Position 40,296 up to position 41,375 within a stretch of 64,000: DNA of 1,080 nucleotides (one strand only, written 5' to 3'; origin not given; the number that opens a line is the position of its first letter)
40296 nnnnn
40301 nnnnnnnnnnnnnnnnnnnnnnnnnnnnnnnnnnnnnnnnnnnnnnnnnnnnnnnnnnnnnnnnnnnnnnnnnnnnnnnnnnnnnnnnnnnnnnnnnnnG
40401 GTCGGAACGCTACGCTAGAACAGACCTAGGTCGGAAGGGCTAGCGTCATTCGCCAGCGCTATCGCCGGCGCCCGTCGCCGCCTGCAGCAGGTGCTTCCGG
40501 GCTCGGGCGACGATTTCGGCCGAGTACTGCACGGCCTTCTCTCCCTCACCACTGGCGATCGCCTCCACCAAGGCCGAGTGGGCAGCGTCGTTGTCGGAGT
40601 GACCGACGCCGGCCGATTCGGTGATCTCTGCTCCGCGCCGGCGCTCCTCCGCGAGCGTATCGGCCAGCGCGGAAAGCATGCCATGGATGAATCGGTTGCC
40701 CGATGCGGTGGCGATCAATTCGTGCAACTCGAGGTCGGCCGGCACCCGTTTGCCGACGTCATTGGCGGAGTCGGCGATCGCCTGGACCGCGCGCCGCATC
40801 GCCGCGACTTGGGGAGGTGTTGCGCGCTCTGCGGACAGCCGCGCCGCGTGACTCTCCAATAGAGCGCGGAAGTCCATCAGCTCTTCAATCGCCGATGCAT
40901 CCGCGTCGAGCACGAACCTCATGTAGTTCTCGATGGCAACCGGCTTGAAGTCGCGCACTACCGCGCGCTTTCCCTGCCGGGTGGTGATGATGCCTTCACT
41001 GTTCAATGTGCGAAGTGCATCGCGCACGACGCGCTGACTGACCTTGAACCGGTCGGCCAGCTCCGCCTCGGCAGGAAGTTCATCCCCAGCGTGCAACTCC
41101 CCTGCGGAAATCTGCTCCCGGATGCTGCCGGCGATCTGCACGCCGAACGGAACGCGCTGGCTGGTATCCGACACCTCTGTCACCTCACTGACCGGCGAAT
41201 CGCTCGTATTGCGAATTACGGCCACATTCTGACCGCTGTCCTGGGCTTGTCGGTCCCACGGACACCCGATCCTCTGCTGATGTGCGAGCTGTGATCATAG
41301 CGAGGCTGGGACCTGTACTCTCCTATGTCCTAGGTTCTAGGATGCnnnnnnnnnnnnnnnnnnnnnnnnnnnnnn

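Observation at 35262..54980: A 7-bp-periodic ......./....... motif marks nearly every promoter in 35-55 kb: a local GntR/FadR regulon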

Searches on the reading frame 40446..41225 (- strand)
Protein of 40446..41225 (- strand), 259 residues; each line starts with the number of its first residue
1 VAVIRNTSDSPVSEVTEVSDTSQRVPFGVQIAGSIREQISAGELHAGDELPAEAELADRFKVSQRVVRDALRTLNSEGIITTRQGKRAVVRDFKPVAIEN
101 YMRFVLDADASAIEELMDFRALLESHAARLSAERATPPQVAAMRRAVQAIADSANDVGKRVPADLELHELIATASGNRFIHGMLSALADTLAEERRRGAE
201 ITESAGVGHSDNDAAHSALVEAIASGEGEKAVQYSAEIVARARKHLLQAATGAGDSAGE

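Call 8: search_protein_families(library=pfam, proteins=[window:40446-41225:-])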
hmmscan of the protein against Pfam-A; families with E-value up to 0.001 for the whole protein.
window:40446-41225:- (259 aa): 4 families
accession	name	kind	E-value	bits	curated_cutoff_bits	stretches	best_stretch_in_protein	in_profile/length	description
PF07729.17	FCD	-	5.4e-21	75.7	24.3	1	115-239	1-123/125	FCD domain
PF00392.27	GntR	-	1.4e-18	66.7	27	1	30-90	4-64/64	Bacterial regulatory proteins, gntR family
PF08279.18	HTH_11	-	0.00022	21.5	25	1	54-85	19-51/55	HTH domain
PF02082.26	Rrf2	-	0.00032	21.3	30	1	47-87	20-60/132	Iron-dependent Transcriptional regulator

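Call 12: find_homologous_proteins(query=window:40446-41225:-, max_evalue=1e-20)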
Query window:40446-41225:- (259 aa): 37 proteins with E <= 1e-20 among 5414 candidates.
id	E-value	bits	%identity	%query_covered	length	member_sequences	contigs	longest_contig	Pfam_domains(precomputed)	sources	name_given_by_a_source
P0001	1.1e-142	492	100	93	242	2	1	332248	PF07729.18,PF00392.28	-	-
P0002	2.2e-106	373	78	89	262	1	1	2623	PF07729.18,PF00392.28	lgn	-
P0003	4.8e-106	372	79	88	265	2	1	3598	PF07729.18,PF00392.28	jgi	jgi:GntR family transcriptional repressor for pyruvate dehydrogenase complex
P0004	1.0e-105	371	75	93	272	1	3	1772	PF07729.18,PF00392.28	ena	-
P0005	1.4e-105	370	78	90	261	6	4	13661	PF07729.18,PF00392.28,PF13545.13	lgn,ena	-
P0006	1.5e-103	364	75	91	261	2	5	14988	PF08279.19,PF07729.18,PF00392.28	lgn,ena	-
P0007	2.2e-102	360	76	90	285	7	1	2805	PF07729.18,PF00392.28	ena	-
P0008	2.3e-102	360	76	87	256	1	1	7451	PF07729.18,PF00392.28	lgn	-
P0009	1.7e-101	357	77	86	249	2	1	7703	PF07729.18,PF00392.28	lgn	-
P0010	2.9e-101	356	68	96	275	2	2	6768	PF07729.18,PF00392.28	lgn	-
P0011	3.7e-101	356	75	90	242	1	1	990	PF07729.18,PF00392.28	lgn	-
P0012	1.3e-99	351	73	90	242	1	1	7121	PF07729.18,PF00392.28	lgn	-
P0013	3.8e-98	346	73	88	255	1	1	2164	PF07729.18,PF00392.28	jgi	jgi:GntR family transcriptional repressor for pyruvate dehydrogenase complex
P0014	1.9e-97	344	73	87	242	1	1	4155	PF07729.18,PF00392.28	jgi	jgi:DNA-binding FadR family transcriptional regulator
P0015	3.3e-97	343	74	87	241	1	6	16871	PF07729.18,PF00392.28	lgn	-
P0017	1.3e-95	338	71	87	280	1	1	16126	PF07729.18,PF00392.28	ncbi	-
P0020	3.7e-90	320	68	88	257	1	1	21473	PF07729.18,PF00392.28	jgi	jgi:DNA-binding FadR family transcriptional regulator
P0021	2.0e-88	314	68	87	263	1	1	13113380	PF07729.18,PF00392.28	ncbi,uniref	ncbi:FadR/GntR family transcriptional regulator [Dactylosporangium sp. CA-233914]|uniref:FadR/GntR f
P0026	7.0e-72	260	58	87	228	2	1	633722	PF07729.18,PF00392.28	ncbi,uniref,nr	ncbi:FadR/GntR family transcriptional regulator [Jiangella muralis]|uniref:FadR/GntR family transcri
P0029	3.2e-65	238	52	94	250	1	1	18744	PF07729.18,PF00392.28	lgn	-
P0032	4.0e-59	218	50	91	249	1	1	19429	PF07729.18,PF00392.28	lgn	-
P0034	3.6e-46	176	43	93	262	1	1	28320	PF07729.18,PF00392.28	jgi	jgi:GntR family transcriptional regulator, transcriptional repressor for pyruvate dehydrogenase comp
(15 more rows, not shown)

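Call 13: find_related_loci(query=window:40446-41225:-, collection=genome_contigs, flank=10000)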
Query window:40446-41225:- (259 aa) in genome_contigs; peptide patterns used: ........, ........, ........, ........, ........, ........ (x = any residue, [..] = any of these).
460 stretches matched a pattern; 5 encode a relative of the query (tblastn E <= 1e-3); 5 distinct loci.
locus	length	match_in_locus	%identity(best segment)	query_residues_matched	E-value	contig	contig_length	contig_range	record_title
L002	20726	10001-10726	68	8-249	1e-104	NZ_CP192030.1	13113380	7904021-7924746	Dactylosporangium sp. CA-233914 chromosome, complete genome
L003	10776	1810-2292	36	37-197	5e-28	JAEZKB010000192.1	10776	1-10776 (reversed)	MAG: Proteobacteria bacterium isolate OH_CDB_258 k127_139486, whole genome shotgun sequence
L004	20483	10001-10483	34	37-197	2e-25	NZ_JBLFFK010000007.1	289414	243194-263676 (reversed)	Neorhizobium sp. DT-125 NODE_7_length_289414_cov_139.658423, whole genome shotgun sequence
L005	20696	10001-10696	27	30-253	1e-13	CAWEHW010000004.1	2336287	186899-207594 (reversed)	MAG: uncultured Chloroflexia bacterium isolate MFD04212.bin.1.72 genome assembly, contig: contig_699, whole genome shotg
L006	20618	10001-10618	25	38-242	1e-5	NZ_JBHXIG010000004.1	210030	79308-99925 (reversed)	Microbacterium sp. NPDC058345 NPDC058345_T37_H4.ctg-0004, whole genome shotgun sequence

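Call 15: find_encoding_contigs(protein=P0015, flank=10000, max_places=3)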
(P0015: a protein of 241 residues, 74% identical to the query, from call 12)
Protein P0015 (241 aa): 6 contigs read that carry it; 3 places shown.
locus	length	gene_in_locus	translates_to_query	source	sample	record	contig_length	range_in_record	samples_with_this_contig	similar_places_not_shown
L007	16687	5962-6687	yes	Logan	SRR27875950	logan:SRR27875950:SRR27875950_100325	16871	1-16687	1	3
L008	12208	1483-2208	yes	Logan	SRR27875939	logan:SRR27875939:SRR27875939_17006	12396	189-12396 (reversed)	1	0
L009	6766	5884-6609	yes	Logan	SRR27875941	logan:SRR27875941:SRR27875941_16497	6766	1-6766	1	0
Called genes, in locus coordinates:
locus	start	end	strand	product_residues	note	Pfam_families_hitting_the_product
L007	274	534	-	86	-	-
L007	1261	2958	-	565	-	-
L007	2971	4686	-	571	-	PF07969:Amidohydro_3, PF01979:Amidohydro_1 (faint), PF07969:Amidohydro_3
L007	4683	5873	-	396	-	PF02746:MR_MLE_N, PF13378:MR_MLE_C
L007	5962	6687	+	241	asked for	PF00392:GntR, PF07729:FCD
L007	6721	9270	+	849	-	-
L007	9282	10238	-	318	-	PF01408:GFO_IDH_MocA, PF19858:OxRdtase_C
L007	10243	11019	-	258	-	PF04909:Amidohydro_2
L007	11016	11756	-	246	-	PF00857:Isochorismatase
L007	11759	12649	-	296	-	PF03446:NAD_binding_2, PF03807:F420_oxidored (weak), PF14833:NAD_binding_11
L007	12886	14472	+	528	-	PF00496:SBP_bac_5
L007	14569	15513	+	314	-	PF19300:BPD_transp_1_N, PF00528:BPD_transp_1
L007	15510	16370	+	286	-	PF00528:BPD_transp_1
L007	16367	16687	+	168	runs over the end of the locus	?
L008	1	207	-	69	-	?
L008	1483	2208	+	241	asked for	PF00392:GntR, PF07729:FCD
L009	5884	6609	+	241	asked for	PF00392:GntR, PF07729:FCD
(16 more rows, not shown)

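Call 16: find_encoding_contigs(protein=P0006, flank=10000, max_places=3)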
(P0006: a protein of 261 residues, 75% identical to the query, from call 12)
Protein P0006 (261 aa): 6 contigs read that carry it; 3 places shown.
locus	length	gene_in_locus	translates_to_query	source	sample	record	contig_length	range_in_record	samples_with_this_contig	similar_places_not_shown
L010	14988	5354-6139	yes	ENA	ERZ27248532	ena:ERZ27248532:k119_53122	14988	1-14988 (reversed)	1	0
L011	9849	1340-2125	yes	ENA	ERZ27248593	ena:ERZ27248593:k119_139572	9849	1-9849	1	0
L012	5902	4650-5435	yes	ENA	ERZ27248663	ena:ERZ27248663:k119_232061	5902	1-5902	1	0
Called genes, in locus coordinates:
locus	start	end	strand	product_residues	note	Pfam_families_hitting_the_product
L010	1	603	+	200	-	?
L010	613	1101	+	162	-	-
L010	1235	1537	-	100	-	-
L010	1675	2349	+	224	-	PF01839:FG-GAP (faint), PF15907:Itfg2 (faint), PF25292:Beta-prop_CGLA (faint), PF13517:FG-GAP_3 (weak), PF13360:PQQ_2, PF13517:FG-GAP_3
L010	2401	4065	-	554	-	PF07969:Amidohydro_3, PF01979:Amidohydro_1 (faint), PF07969:Amidohydro_3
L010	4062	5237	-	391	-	PF02746:MR_MLE_N, PF13378:MR_MLE_C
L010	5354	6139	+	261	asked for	PF00392:GntR, PF08279:HTH_11 (faint), PF07729:FCD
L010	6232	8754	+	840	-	-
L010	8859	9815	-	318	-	PF01408:GFO_IDH_MocA, PF19858:OxRdtase_C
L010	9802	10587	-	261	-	PF04909:Amidohydro_2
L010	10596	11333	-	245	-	PF00857:Isochorismatase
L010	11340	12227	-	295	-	PF03446:NAD_binding_2, PF03807:F420_oxidored, PF14833:NAD_binding_11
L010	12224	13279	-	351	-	PF00005:ABC_tran, PF13304:AAA_21 (faint), PF08352:oligo_HPY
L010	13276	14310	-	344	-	PF00005:ABC_tran, PF13304:AAA_21 (weak), PF08352:oligo_HPY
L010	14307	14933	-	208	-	PF00528:BPD_transp_1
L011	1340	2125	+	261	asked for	PF00392:GntR, PF08279:HTH_11 (faint), PF07729:FCD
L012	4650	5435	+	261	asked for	PF00392:GntR, PF08279:HTH_11 (faint), PF07729:FCD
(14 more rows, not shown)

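Call 18: find_encoding_contigs(protein=P0020, flank=10000, max_places=2)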
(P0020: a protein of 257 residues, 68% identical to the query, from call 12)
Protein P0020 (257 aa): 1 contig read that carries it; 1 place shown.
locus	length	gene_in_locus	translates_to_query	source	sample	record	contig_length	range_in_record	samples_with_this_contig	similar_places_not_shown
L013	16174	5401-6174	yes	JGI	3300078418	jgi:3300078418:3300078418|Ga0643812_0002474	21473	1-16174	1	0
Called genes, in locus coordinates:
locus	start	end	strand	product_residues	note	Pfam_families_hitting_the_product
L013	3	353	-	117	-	?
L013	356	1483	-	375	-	PF02746:MR_MLE_N, PF13378:MR_MLE_C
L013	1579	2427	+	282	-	PF04909:Amidohydro_2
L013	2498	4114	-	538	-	PF07969:Amidohydro_3, PF01979:Amidohydro_1 (weak), PF07969:Amidohydro_3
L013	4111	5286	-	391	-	PF02746:MR_MLE_N, PF13378:MR_MLE_C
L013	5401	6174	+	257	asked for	PF00392:GntR, PF07729:FCD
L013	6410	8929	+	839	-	-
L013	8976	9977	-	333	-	PF01408:GFO_IDH_MocA, PF19858:OxRdtase_C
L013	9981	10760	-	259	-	PF04909:Amidohydro_2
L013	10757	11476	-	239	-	PF00857:Isochorismatase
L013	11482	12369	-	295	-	PF03446:NAD_binding_2, PF03807:F420_oxidored, PF14833:NAD_binding_11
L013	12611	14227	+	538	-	PF00496:SBP_bac_5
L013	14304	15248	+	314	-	PF19300:BPD_transp_1_N, PF00528:BPD_transp_1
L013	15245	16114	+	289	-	PF00528:BPD_transp_1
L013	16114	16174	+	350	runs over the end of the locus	PF00005:ABC_tran, PF08352:oligo_HPY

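Call 19: find_encoding_contigs(protein=P0017, flank=10000, max_places=2)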
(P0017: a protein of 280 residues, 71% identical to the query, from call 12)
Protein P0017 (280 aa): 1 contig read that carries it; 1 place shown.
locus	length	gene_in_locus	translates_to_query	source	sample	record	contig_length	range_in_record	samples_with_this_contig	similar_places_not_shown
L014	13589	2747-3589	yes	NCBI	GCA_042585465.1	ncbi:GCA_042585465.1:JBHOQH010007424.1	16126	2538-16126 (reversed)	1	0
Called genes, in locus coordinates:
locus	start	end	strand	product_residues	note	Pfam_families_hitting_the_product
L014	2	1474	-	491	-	?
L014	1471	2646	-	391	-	PF02746:MR_MLE_N, PF13378:MR_MLE_C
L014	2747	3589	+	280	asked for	PF00392:GntR, PF07729:FCD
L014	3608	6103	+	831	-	-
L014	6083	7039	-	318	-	PF01408:GFO_IDH_MocA, PF19858:OxRdtase_C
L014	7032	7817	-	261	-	PF04909:Amidohydro_2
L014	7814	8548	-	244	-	PF00857:Isochorismatase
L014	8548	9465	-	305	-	PF03446:NAD_binding_2, PF14833:NAD_binding_11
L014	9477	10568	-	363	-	PF00005:ABC_tran, PF08352:oligo_HPY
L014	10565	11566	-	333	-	PF00005:ABC_tran, PF13304:AAA_21 (weak), PF08352:oligo_HPY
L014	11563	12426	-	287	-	PF00528:BPD_transp_1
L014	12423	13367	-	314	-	PF19300:BPD_transp_1_N, PF00528:BPD_transp_1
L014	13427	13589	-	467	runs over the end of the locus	PF00496:SBP_bac_5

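Call 20: find_encoding_contigs(protein=P0021, flank=10000, max_places=2)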
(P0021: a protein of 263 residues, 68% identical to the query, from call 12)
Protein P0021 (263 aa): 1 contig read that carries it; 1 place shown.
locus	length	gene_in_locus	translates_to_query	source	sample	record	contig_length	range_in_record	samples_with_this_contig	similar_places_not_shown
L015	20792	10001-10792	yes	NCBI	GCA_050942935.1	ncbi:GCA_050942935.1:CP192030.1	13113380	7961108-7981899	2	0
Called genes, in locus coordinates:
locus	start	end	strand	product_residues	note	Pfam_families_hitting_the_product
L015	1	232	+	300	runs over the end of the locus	PF00701:DHDPS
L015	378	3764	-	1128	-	PF00289:Biotin_carb_N, PF02786:CPSase_L_D2, PF07478:Dala_Dala_lig_C, PF25917:BSH_RND (faint), PF02785:Biotin_carb_C, PF00682:HMGL-like, PF02436:PYC_OADA, PF00364:Biotin_lipoyl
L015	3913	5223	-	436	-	PF04389:Peptidase_M28, PF01546:Peptidase_M20, PF07687:M20_dimer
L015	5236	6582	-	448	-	PF03315:SDH_beta, PF03313:SDH_alpha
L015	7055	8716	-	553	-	PF07969:Amidohydro_3, PF01979:Amidohydro_1 (weak), PF07969:Amidohydro_3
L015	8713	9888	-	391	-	PF02746:MR_MLE_N, PF13378:MR_MLE_C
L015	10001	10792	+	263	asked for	PF00392:GntR, PF07729:FCD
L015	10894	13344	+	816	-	-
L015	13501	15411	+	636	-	PF00144:Beta-lactamase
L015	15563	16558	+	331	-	-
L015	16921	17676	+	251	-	PF08220:HTH_DeoR, PF09339:HTH_IclR (faint), PF12840:HTH_20 (faint), PF25212:HVO_A0114 (weak), PF25213:HVO_A0261_N (weak), PF00455:DeoRC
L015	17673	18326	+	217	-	PF00702:Hydrolase, PF13242:Hydrolase_like (faint), PF13419:HAD_2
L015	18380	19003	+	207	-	PF00296:Bac_luciferase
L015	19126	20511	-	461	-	PF13701:DDE_Tnp_1_4, PF01609:DDE_Tnp_1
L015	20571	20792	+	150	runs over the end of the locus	-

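Call 21: find_encoding_contigs(protein=P0026, flank=10000, max_places=2)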
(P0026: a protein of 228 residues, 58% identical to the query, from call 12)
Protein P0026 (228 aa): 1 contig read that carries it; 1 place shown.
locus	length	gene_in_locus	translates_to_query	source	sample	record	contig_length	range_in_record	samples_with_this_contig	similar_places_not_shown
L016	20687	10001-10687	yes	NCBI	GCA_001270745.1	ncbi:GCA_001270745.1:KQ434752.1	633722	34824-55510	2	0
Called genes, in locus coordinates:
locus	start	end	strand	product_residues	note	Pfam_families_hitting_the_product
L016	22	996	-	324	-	PF00248:Aldo_ket_red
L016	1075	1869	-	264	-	PF00561:Abhydrolase_1, PF12146:Hydrolase_4, PF12697:Abhydrolase_6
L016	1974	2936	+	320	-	PF01965:DJ-1_PfpI, PF00165:HTH_AraC, PF12833:HTH_18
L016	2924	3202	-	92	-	-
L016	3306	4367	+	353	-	PF01936:NYN, PF12872:OST-HTH (faint)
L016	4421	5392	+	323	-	PF00144:Beta-lactamase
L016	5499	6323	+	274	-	-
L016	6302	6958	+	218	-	PF07690:MFS_1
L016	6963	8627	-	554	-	PF07969:Amidohydro_3, PF01979:Amidohydro_1 (faint), PF07969:Amidohydro_3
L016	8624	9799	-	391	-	PF02746:MR_MLE_N, PF13378:MR_MLE_C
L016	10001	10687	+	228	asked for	PF00392:GntR, PF07729:FCD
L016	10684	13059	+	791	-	PF13360:PQQ_2 (weak)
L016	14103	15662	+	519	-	-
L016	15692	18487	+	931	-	PF01839:FG-GAP (faint), PF13360:PQQ_2 (faint), PF15907:Itfg2 (faint), PF25292:Beta-prop_CGLA (faint), PF13517:FG-GAP_3 (weak), PF23743:Beta-prop_BBS7 (faint), PF13517:FG-GAP_3 (weak)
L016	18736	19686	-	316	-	PF01408:GFO_IDH_MocA, PF19858:OxRdtase_C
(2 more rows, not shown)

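Call 36: find_encoding_contigs(protein=P0029, flank=10000, max_places=1)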
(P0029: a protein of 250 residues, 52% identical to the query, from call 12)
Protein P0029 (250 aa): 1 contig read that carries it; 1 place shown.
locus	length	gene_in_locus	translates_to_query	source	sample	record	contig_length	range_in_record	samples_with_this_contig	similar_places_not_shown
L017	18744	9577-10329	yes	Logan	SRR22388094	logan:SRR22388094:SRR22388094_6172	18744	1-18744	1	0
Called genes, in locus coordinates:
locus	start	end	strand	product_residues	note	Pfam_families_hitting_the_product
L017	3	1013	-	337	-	?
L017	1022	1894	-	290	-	PF00005:ABC_tran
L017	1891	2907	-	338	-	PF00005:ABC_tran, PF13304:AAA_21 (weak), PF08352:oligo_HPY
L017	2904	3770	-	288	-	PF12911:OppC_N (weak), PF00528:BPD_transp_1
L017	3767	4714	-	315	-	PF19300:BPD_transp_1_N, PF00528:BPD_transp_1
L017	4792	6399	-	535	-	PF00496:SBP_bac_5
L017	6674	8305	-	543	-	PF07969:Amidohydro_3, PF01979:Amidohydro_1 (weak), PF07969:Amidohydro_3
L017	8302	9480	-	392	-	PF02746:MR_MLE_N, PF13378:MR_MLE_C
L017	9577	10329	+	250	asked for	PF00392:GntR, PF07729:FCD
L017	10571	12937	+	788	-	PF13517:FG-GAP_3 (faint), PF25292:Beta-prop_CGLA (faint), PF01839:FG-GAP (faint), PF13360:PQQ_2 (weak)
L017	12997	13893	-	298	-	PF00701:DHDPS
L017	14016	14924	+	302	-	PF03446:NAD_binding_2, PF03807:F420_oxidored (weak), PF14833:NAD_binding_11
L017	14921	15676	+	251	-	PF00857:Isochorismatase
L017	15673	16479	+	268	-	PF04909:Amidohydro_2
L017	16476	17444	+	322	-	PF01408:GFO_IDH_MocA, PF03807:F420_oxidored (weak), PF19858:OxRdtase_C, PF22725:GFO_IDH_MocA_C3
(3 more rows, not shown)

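Call 37: find_encoding_contigs(protein=P0032, flank=10000, max_places=1)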
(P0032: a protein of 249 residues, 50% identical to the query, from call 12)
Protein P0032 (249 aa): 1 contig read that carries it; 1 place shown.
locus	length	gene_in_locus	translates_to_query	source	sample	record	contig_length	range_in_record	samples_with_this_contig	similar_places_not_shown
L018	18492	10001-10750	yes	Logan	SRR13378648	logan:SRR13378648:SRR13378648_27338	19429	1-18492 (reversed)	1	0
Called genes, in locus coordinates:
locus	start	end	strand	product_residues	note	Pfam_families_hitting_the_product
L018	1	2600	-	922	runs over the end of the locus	PF25292:Beta-prop_CGLA (faint), PF13360:PQQ_2 (faint), PF01839:FG-GAP (faint), PF15907:Itfg2 (faint), PF13517:FG-GAP_3 (weak)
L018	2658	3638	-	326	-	PF01408:GFO_IDH_MocA, PF19858:OxRdtase_C, PF22725:GFO_IDH_MocA_C3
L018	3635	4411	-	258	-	PF04909:Amidohydro_2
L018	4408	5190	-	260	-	PF00857:Isochorismatase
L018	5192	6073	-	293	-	PF03446:NAD_binding_2, PF03807:F420_oxidored (weak), PF14833:NAD_binding_11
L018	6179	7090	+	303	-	PF00701:DHDPS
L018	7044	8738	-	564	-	-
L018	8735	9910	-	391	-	PF02746:MR_MLE_N, PF13378:MR_MLE_C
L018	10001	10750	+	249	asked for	PF00392:GntR, PF07729:FCD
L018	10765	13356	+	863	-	-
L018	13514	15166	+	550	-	PF00496:SBP_bac_5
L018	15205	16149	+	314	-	PF19300:BPD_transp_1_N, PF00528:BPD_transp_1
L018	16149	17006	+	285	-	PF00528:BPD_transp_1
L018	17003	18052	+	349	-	PF00005:ABC_tran, PF13304:AAA_21 (faint), PF13401:AAA_22 (faint), PF08352:oligo_HPY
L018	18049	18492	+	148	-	?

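Call 38: find_encoding_contigs(protein=P0034, flank=10000, max_places=1)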
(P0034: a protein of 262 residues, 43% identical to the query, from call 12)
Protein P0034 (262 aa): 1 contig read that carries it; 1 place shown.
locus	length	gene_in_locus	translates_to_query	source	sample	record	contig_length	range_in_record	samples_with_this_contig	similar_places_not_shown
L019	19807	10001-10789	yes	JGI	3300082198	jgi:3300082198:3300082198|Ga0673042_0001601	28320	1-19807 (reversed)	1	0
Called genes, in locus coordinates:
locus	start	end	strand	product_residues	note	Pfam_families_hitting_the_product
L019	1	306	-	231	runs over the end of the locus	PF00005:ABC_tran, PF02463:SMC_N (faint), PF13304:AAA_21 (faint)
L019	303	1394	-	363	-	PF01471:PG_binding_1 (faint)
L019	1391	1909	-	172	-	-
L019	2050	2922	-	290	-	PF00768:Peptidase_S11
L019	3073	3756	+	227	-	PF00072:Response_reg, PF00486:Trans_reg_C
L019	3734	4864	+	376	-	PF00672:HAMP, PF00512:HisKA, PF02518:HATPase_c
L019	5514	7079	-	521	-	-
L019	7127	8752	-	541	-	PF07969:Amidohydro_3, PF01979:Amidohydro_1 (faint), PF07969:Amidohydro_3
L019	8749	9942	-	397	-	PF02746:MR_MLE_N, PF13378:MR_MLE_C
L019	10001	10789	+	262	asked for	PF00392:GntR, PF07729:FCD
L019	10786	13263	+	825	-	PF13360:PQQ_2 (faint), PF01839:FG-GAP (faint), PF13517:FG-GAP_3 (faint)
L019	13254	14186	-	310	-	PF00701:DHDPS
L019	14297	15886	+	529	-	PF00496:SBP_bac_5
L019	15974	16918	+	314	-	PF19300:BPD_transp_1_N, PF00528:BPD_transp_1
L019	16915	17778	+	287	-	PF00528:BPD_transp_1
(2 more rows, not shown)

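Call 45: search_protein_families(library=ncbifam, proteins=[window:40446-41225:-], max_evalue=0.00001)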
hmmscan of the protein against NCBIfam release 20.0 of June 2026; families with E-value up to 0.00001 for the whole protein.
window:40446-41225:- (259 aa): 25 families
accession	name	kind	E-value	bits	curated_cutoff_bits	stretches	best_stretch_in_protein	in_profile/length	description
NF003011.0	PRK03837.1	subfamily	2.3e-30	106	260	1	32-243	19-230/241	transcriptional regulator NanR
NF007741.0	PRK10421.1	equivalog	1.5e-20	73.7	311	1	30-235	11-222/262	transcriptional regulator LldR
NF007442.0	PRK09990.1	equivalog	3.4e-20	72.6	301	1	23-240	7-229/256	transcriptional regulator GlcC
NF007001.0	PRK09464.1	equivalog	6.5e-19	68.6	330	1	34-248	18-234/254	pyruvate dehydrogenase complex transcriptional repressor PdhR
TIGR03338.1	phnR_burk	equivalog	1e-18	67.7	271.5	1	34-243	19-210/212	phosphonate utilization associated transcriptional regulator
TIGR02325.1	C_P_lyase_phnF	equivalog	8.7e-16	58.2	156.8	1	30-94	12-75/238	phosphonate metabolism transcriptional regulator PhnF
NF007588.0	PRK10225.1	equivalog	1.7e-15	57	442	1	19-180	3-164/257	Uxu operon transcriptional regulator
NF052282.1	PLP_TF_PdxR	equivalog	6.6e-14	51.8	320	1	29-154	4-123/448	MocR-like pyridoxine biosynthesis transcription factor PdxR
NF007292.0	PRK09764.1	equivalog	2.2e-13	49.9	281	1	25-92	4-71/240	GntR family transcriptional regulator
NF008571.0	PRK11523.1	equivalog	1e-12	48.1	396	1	30-180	12-159/258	transcriptional regulator ExuR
TIGR02018.2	his_ut_repres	equivalog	3.1e-12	46.4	220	1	30-94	3-67/226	histidine utilization transcriptional repressor HutC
NF052290.2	MocR_like_YczR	exception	5.5e-12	45.1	487.4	1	25-173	18-152/458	MocR-like transcription factor YczR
TIGR02404.1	trehalos_R_Bsub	equivalog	2.9e-11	43.4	211.95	1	30-96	4-70/233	trehalose operon repressor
NF052281.1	rhizopine_MocR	equivalog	6.5e-10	38.2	650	1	20-99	12-91/479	rhizopine catabolism transcriptional regulator MocR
NF003444.0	PRK04984.1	equivalog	6.3e-09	35.7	189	1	37-187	18-168/239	fatty acid metabolism transcriptional regulator FadR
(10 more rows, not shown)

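Call 49: search_solved_structures(query=window:40446-41225:-, max_evalue=1e-8, show_alignments=2)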
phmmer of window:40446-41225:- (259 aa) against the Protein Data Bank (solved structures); distinct sequences matched with E-value up to 1e-8: 4.
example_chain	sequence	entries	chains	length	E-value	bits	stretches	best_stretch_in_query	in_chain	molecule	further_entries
6az6_A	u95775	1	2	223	1.2e-13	54.7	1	30-190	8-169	GntR family transcriptional regulator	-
7c7e_A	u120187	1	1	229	3.3e-13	53.3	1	34-246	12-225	Putative DNA-binding transcriptional regulator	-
6on4_A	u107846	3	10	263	9.5e-13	51.8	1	31-230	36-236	HTH-type transcriptional repressor NanR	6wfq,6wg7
9jpj_C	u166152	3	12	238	1e-11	48.4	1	28-241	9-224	Pyruvate dehydrogenase complex repressor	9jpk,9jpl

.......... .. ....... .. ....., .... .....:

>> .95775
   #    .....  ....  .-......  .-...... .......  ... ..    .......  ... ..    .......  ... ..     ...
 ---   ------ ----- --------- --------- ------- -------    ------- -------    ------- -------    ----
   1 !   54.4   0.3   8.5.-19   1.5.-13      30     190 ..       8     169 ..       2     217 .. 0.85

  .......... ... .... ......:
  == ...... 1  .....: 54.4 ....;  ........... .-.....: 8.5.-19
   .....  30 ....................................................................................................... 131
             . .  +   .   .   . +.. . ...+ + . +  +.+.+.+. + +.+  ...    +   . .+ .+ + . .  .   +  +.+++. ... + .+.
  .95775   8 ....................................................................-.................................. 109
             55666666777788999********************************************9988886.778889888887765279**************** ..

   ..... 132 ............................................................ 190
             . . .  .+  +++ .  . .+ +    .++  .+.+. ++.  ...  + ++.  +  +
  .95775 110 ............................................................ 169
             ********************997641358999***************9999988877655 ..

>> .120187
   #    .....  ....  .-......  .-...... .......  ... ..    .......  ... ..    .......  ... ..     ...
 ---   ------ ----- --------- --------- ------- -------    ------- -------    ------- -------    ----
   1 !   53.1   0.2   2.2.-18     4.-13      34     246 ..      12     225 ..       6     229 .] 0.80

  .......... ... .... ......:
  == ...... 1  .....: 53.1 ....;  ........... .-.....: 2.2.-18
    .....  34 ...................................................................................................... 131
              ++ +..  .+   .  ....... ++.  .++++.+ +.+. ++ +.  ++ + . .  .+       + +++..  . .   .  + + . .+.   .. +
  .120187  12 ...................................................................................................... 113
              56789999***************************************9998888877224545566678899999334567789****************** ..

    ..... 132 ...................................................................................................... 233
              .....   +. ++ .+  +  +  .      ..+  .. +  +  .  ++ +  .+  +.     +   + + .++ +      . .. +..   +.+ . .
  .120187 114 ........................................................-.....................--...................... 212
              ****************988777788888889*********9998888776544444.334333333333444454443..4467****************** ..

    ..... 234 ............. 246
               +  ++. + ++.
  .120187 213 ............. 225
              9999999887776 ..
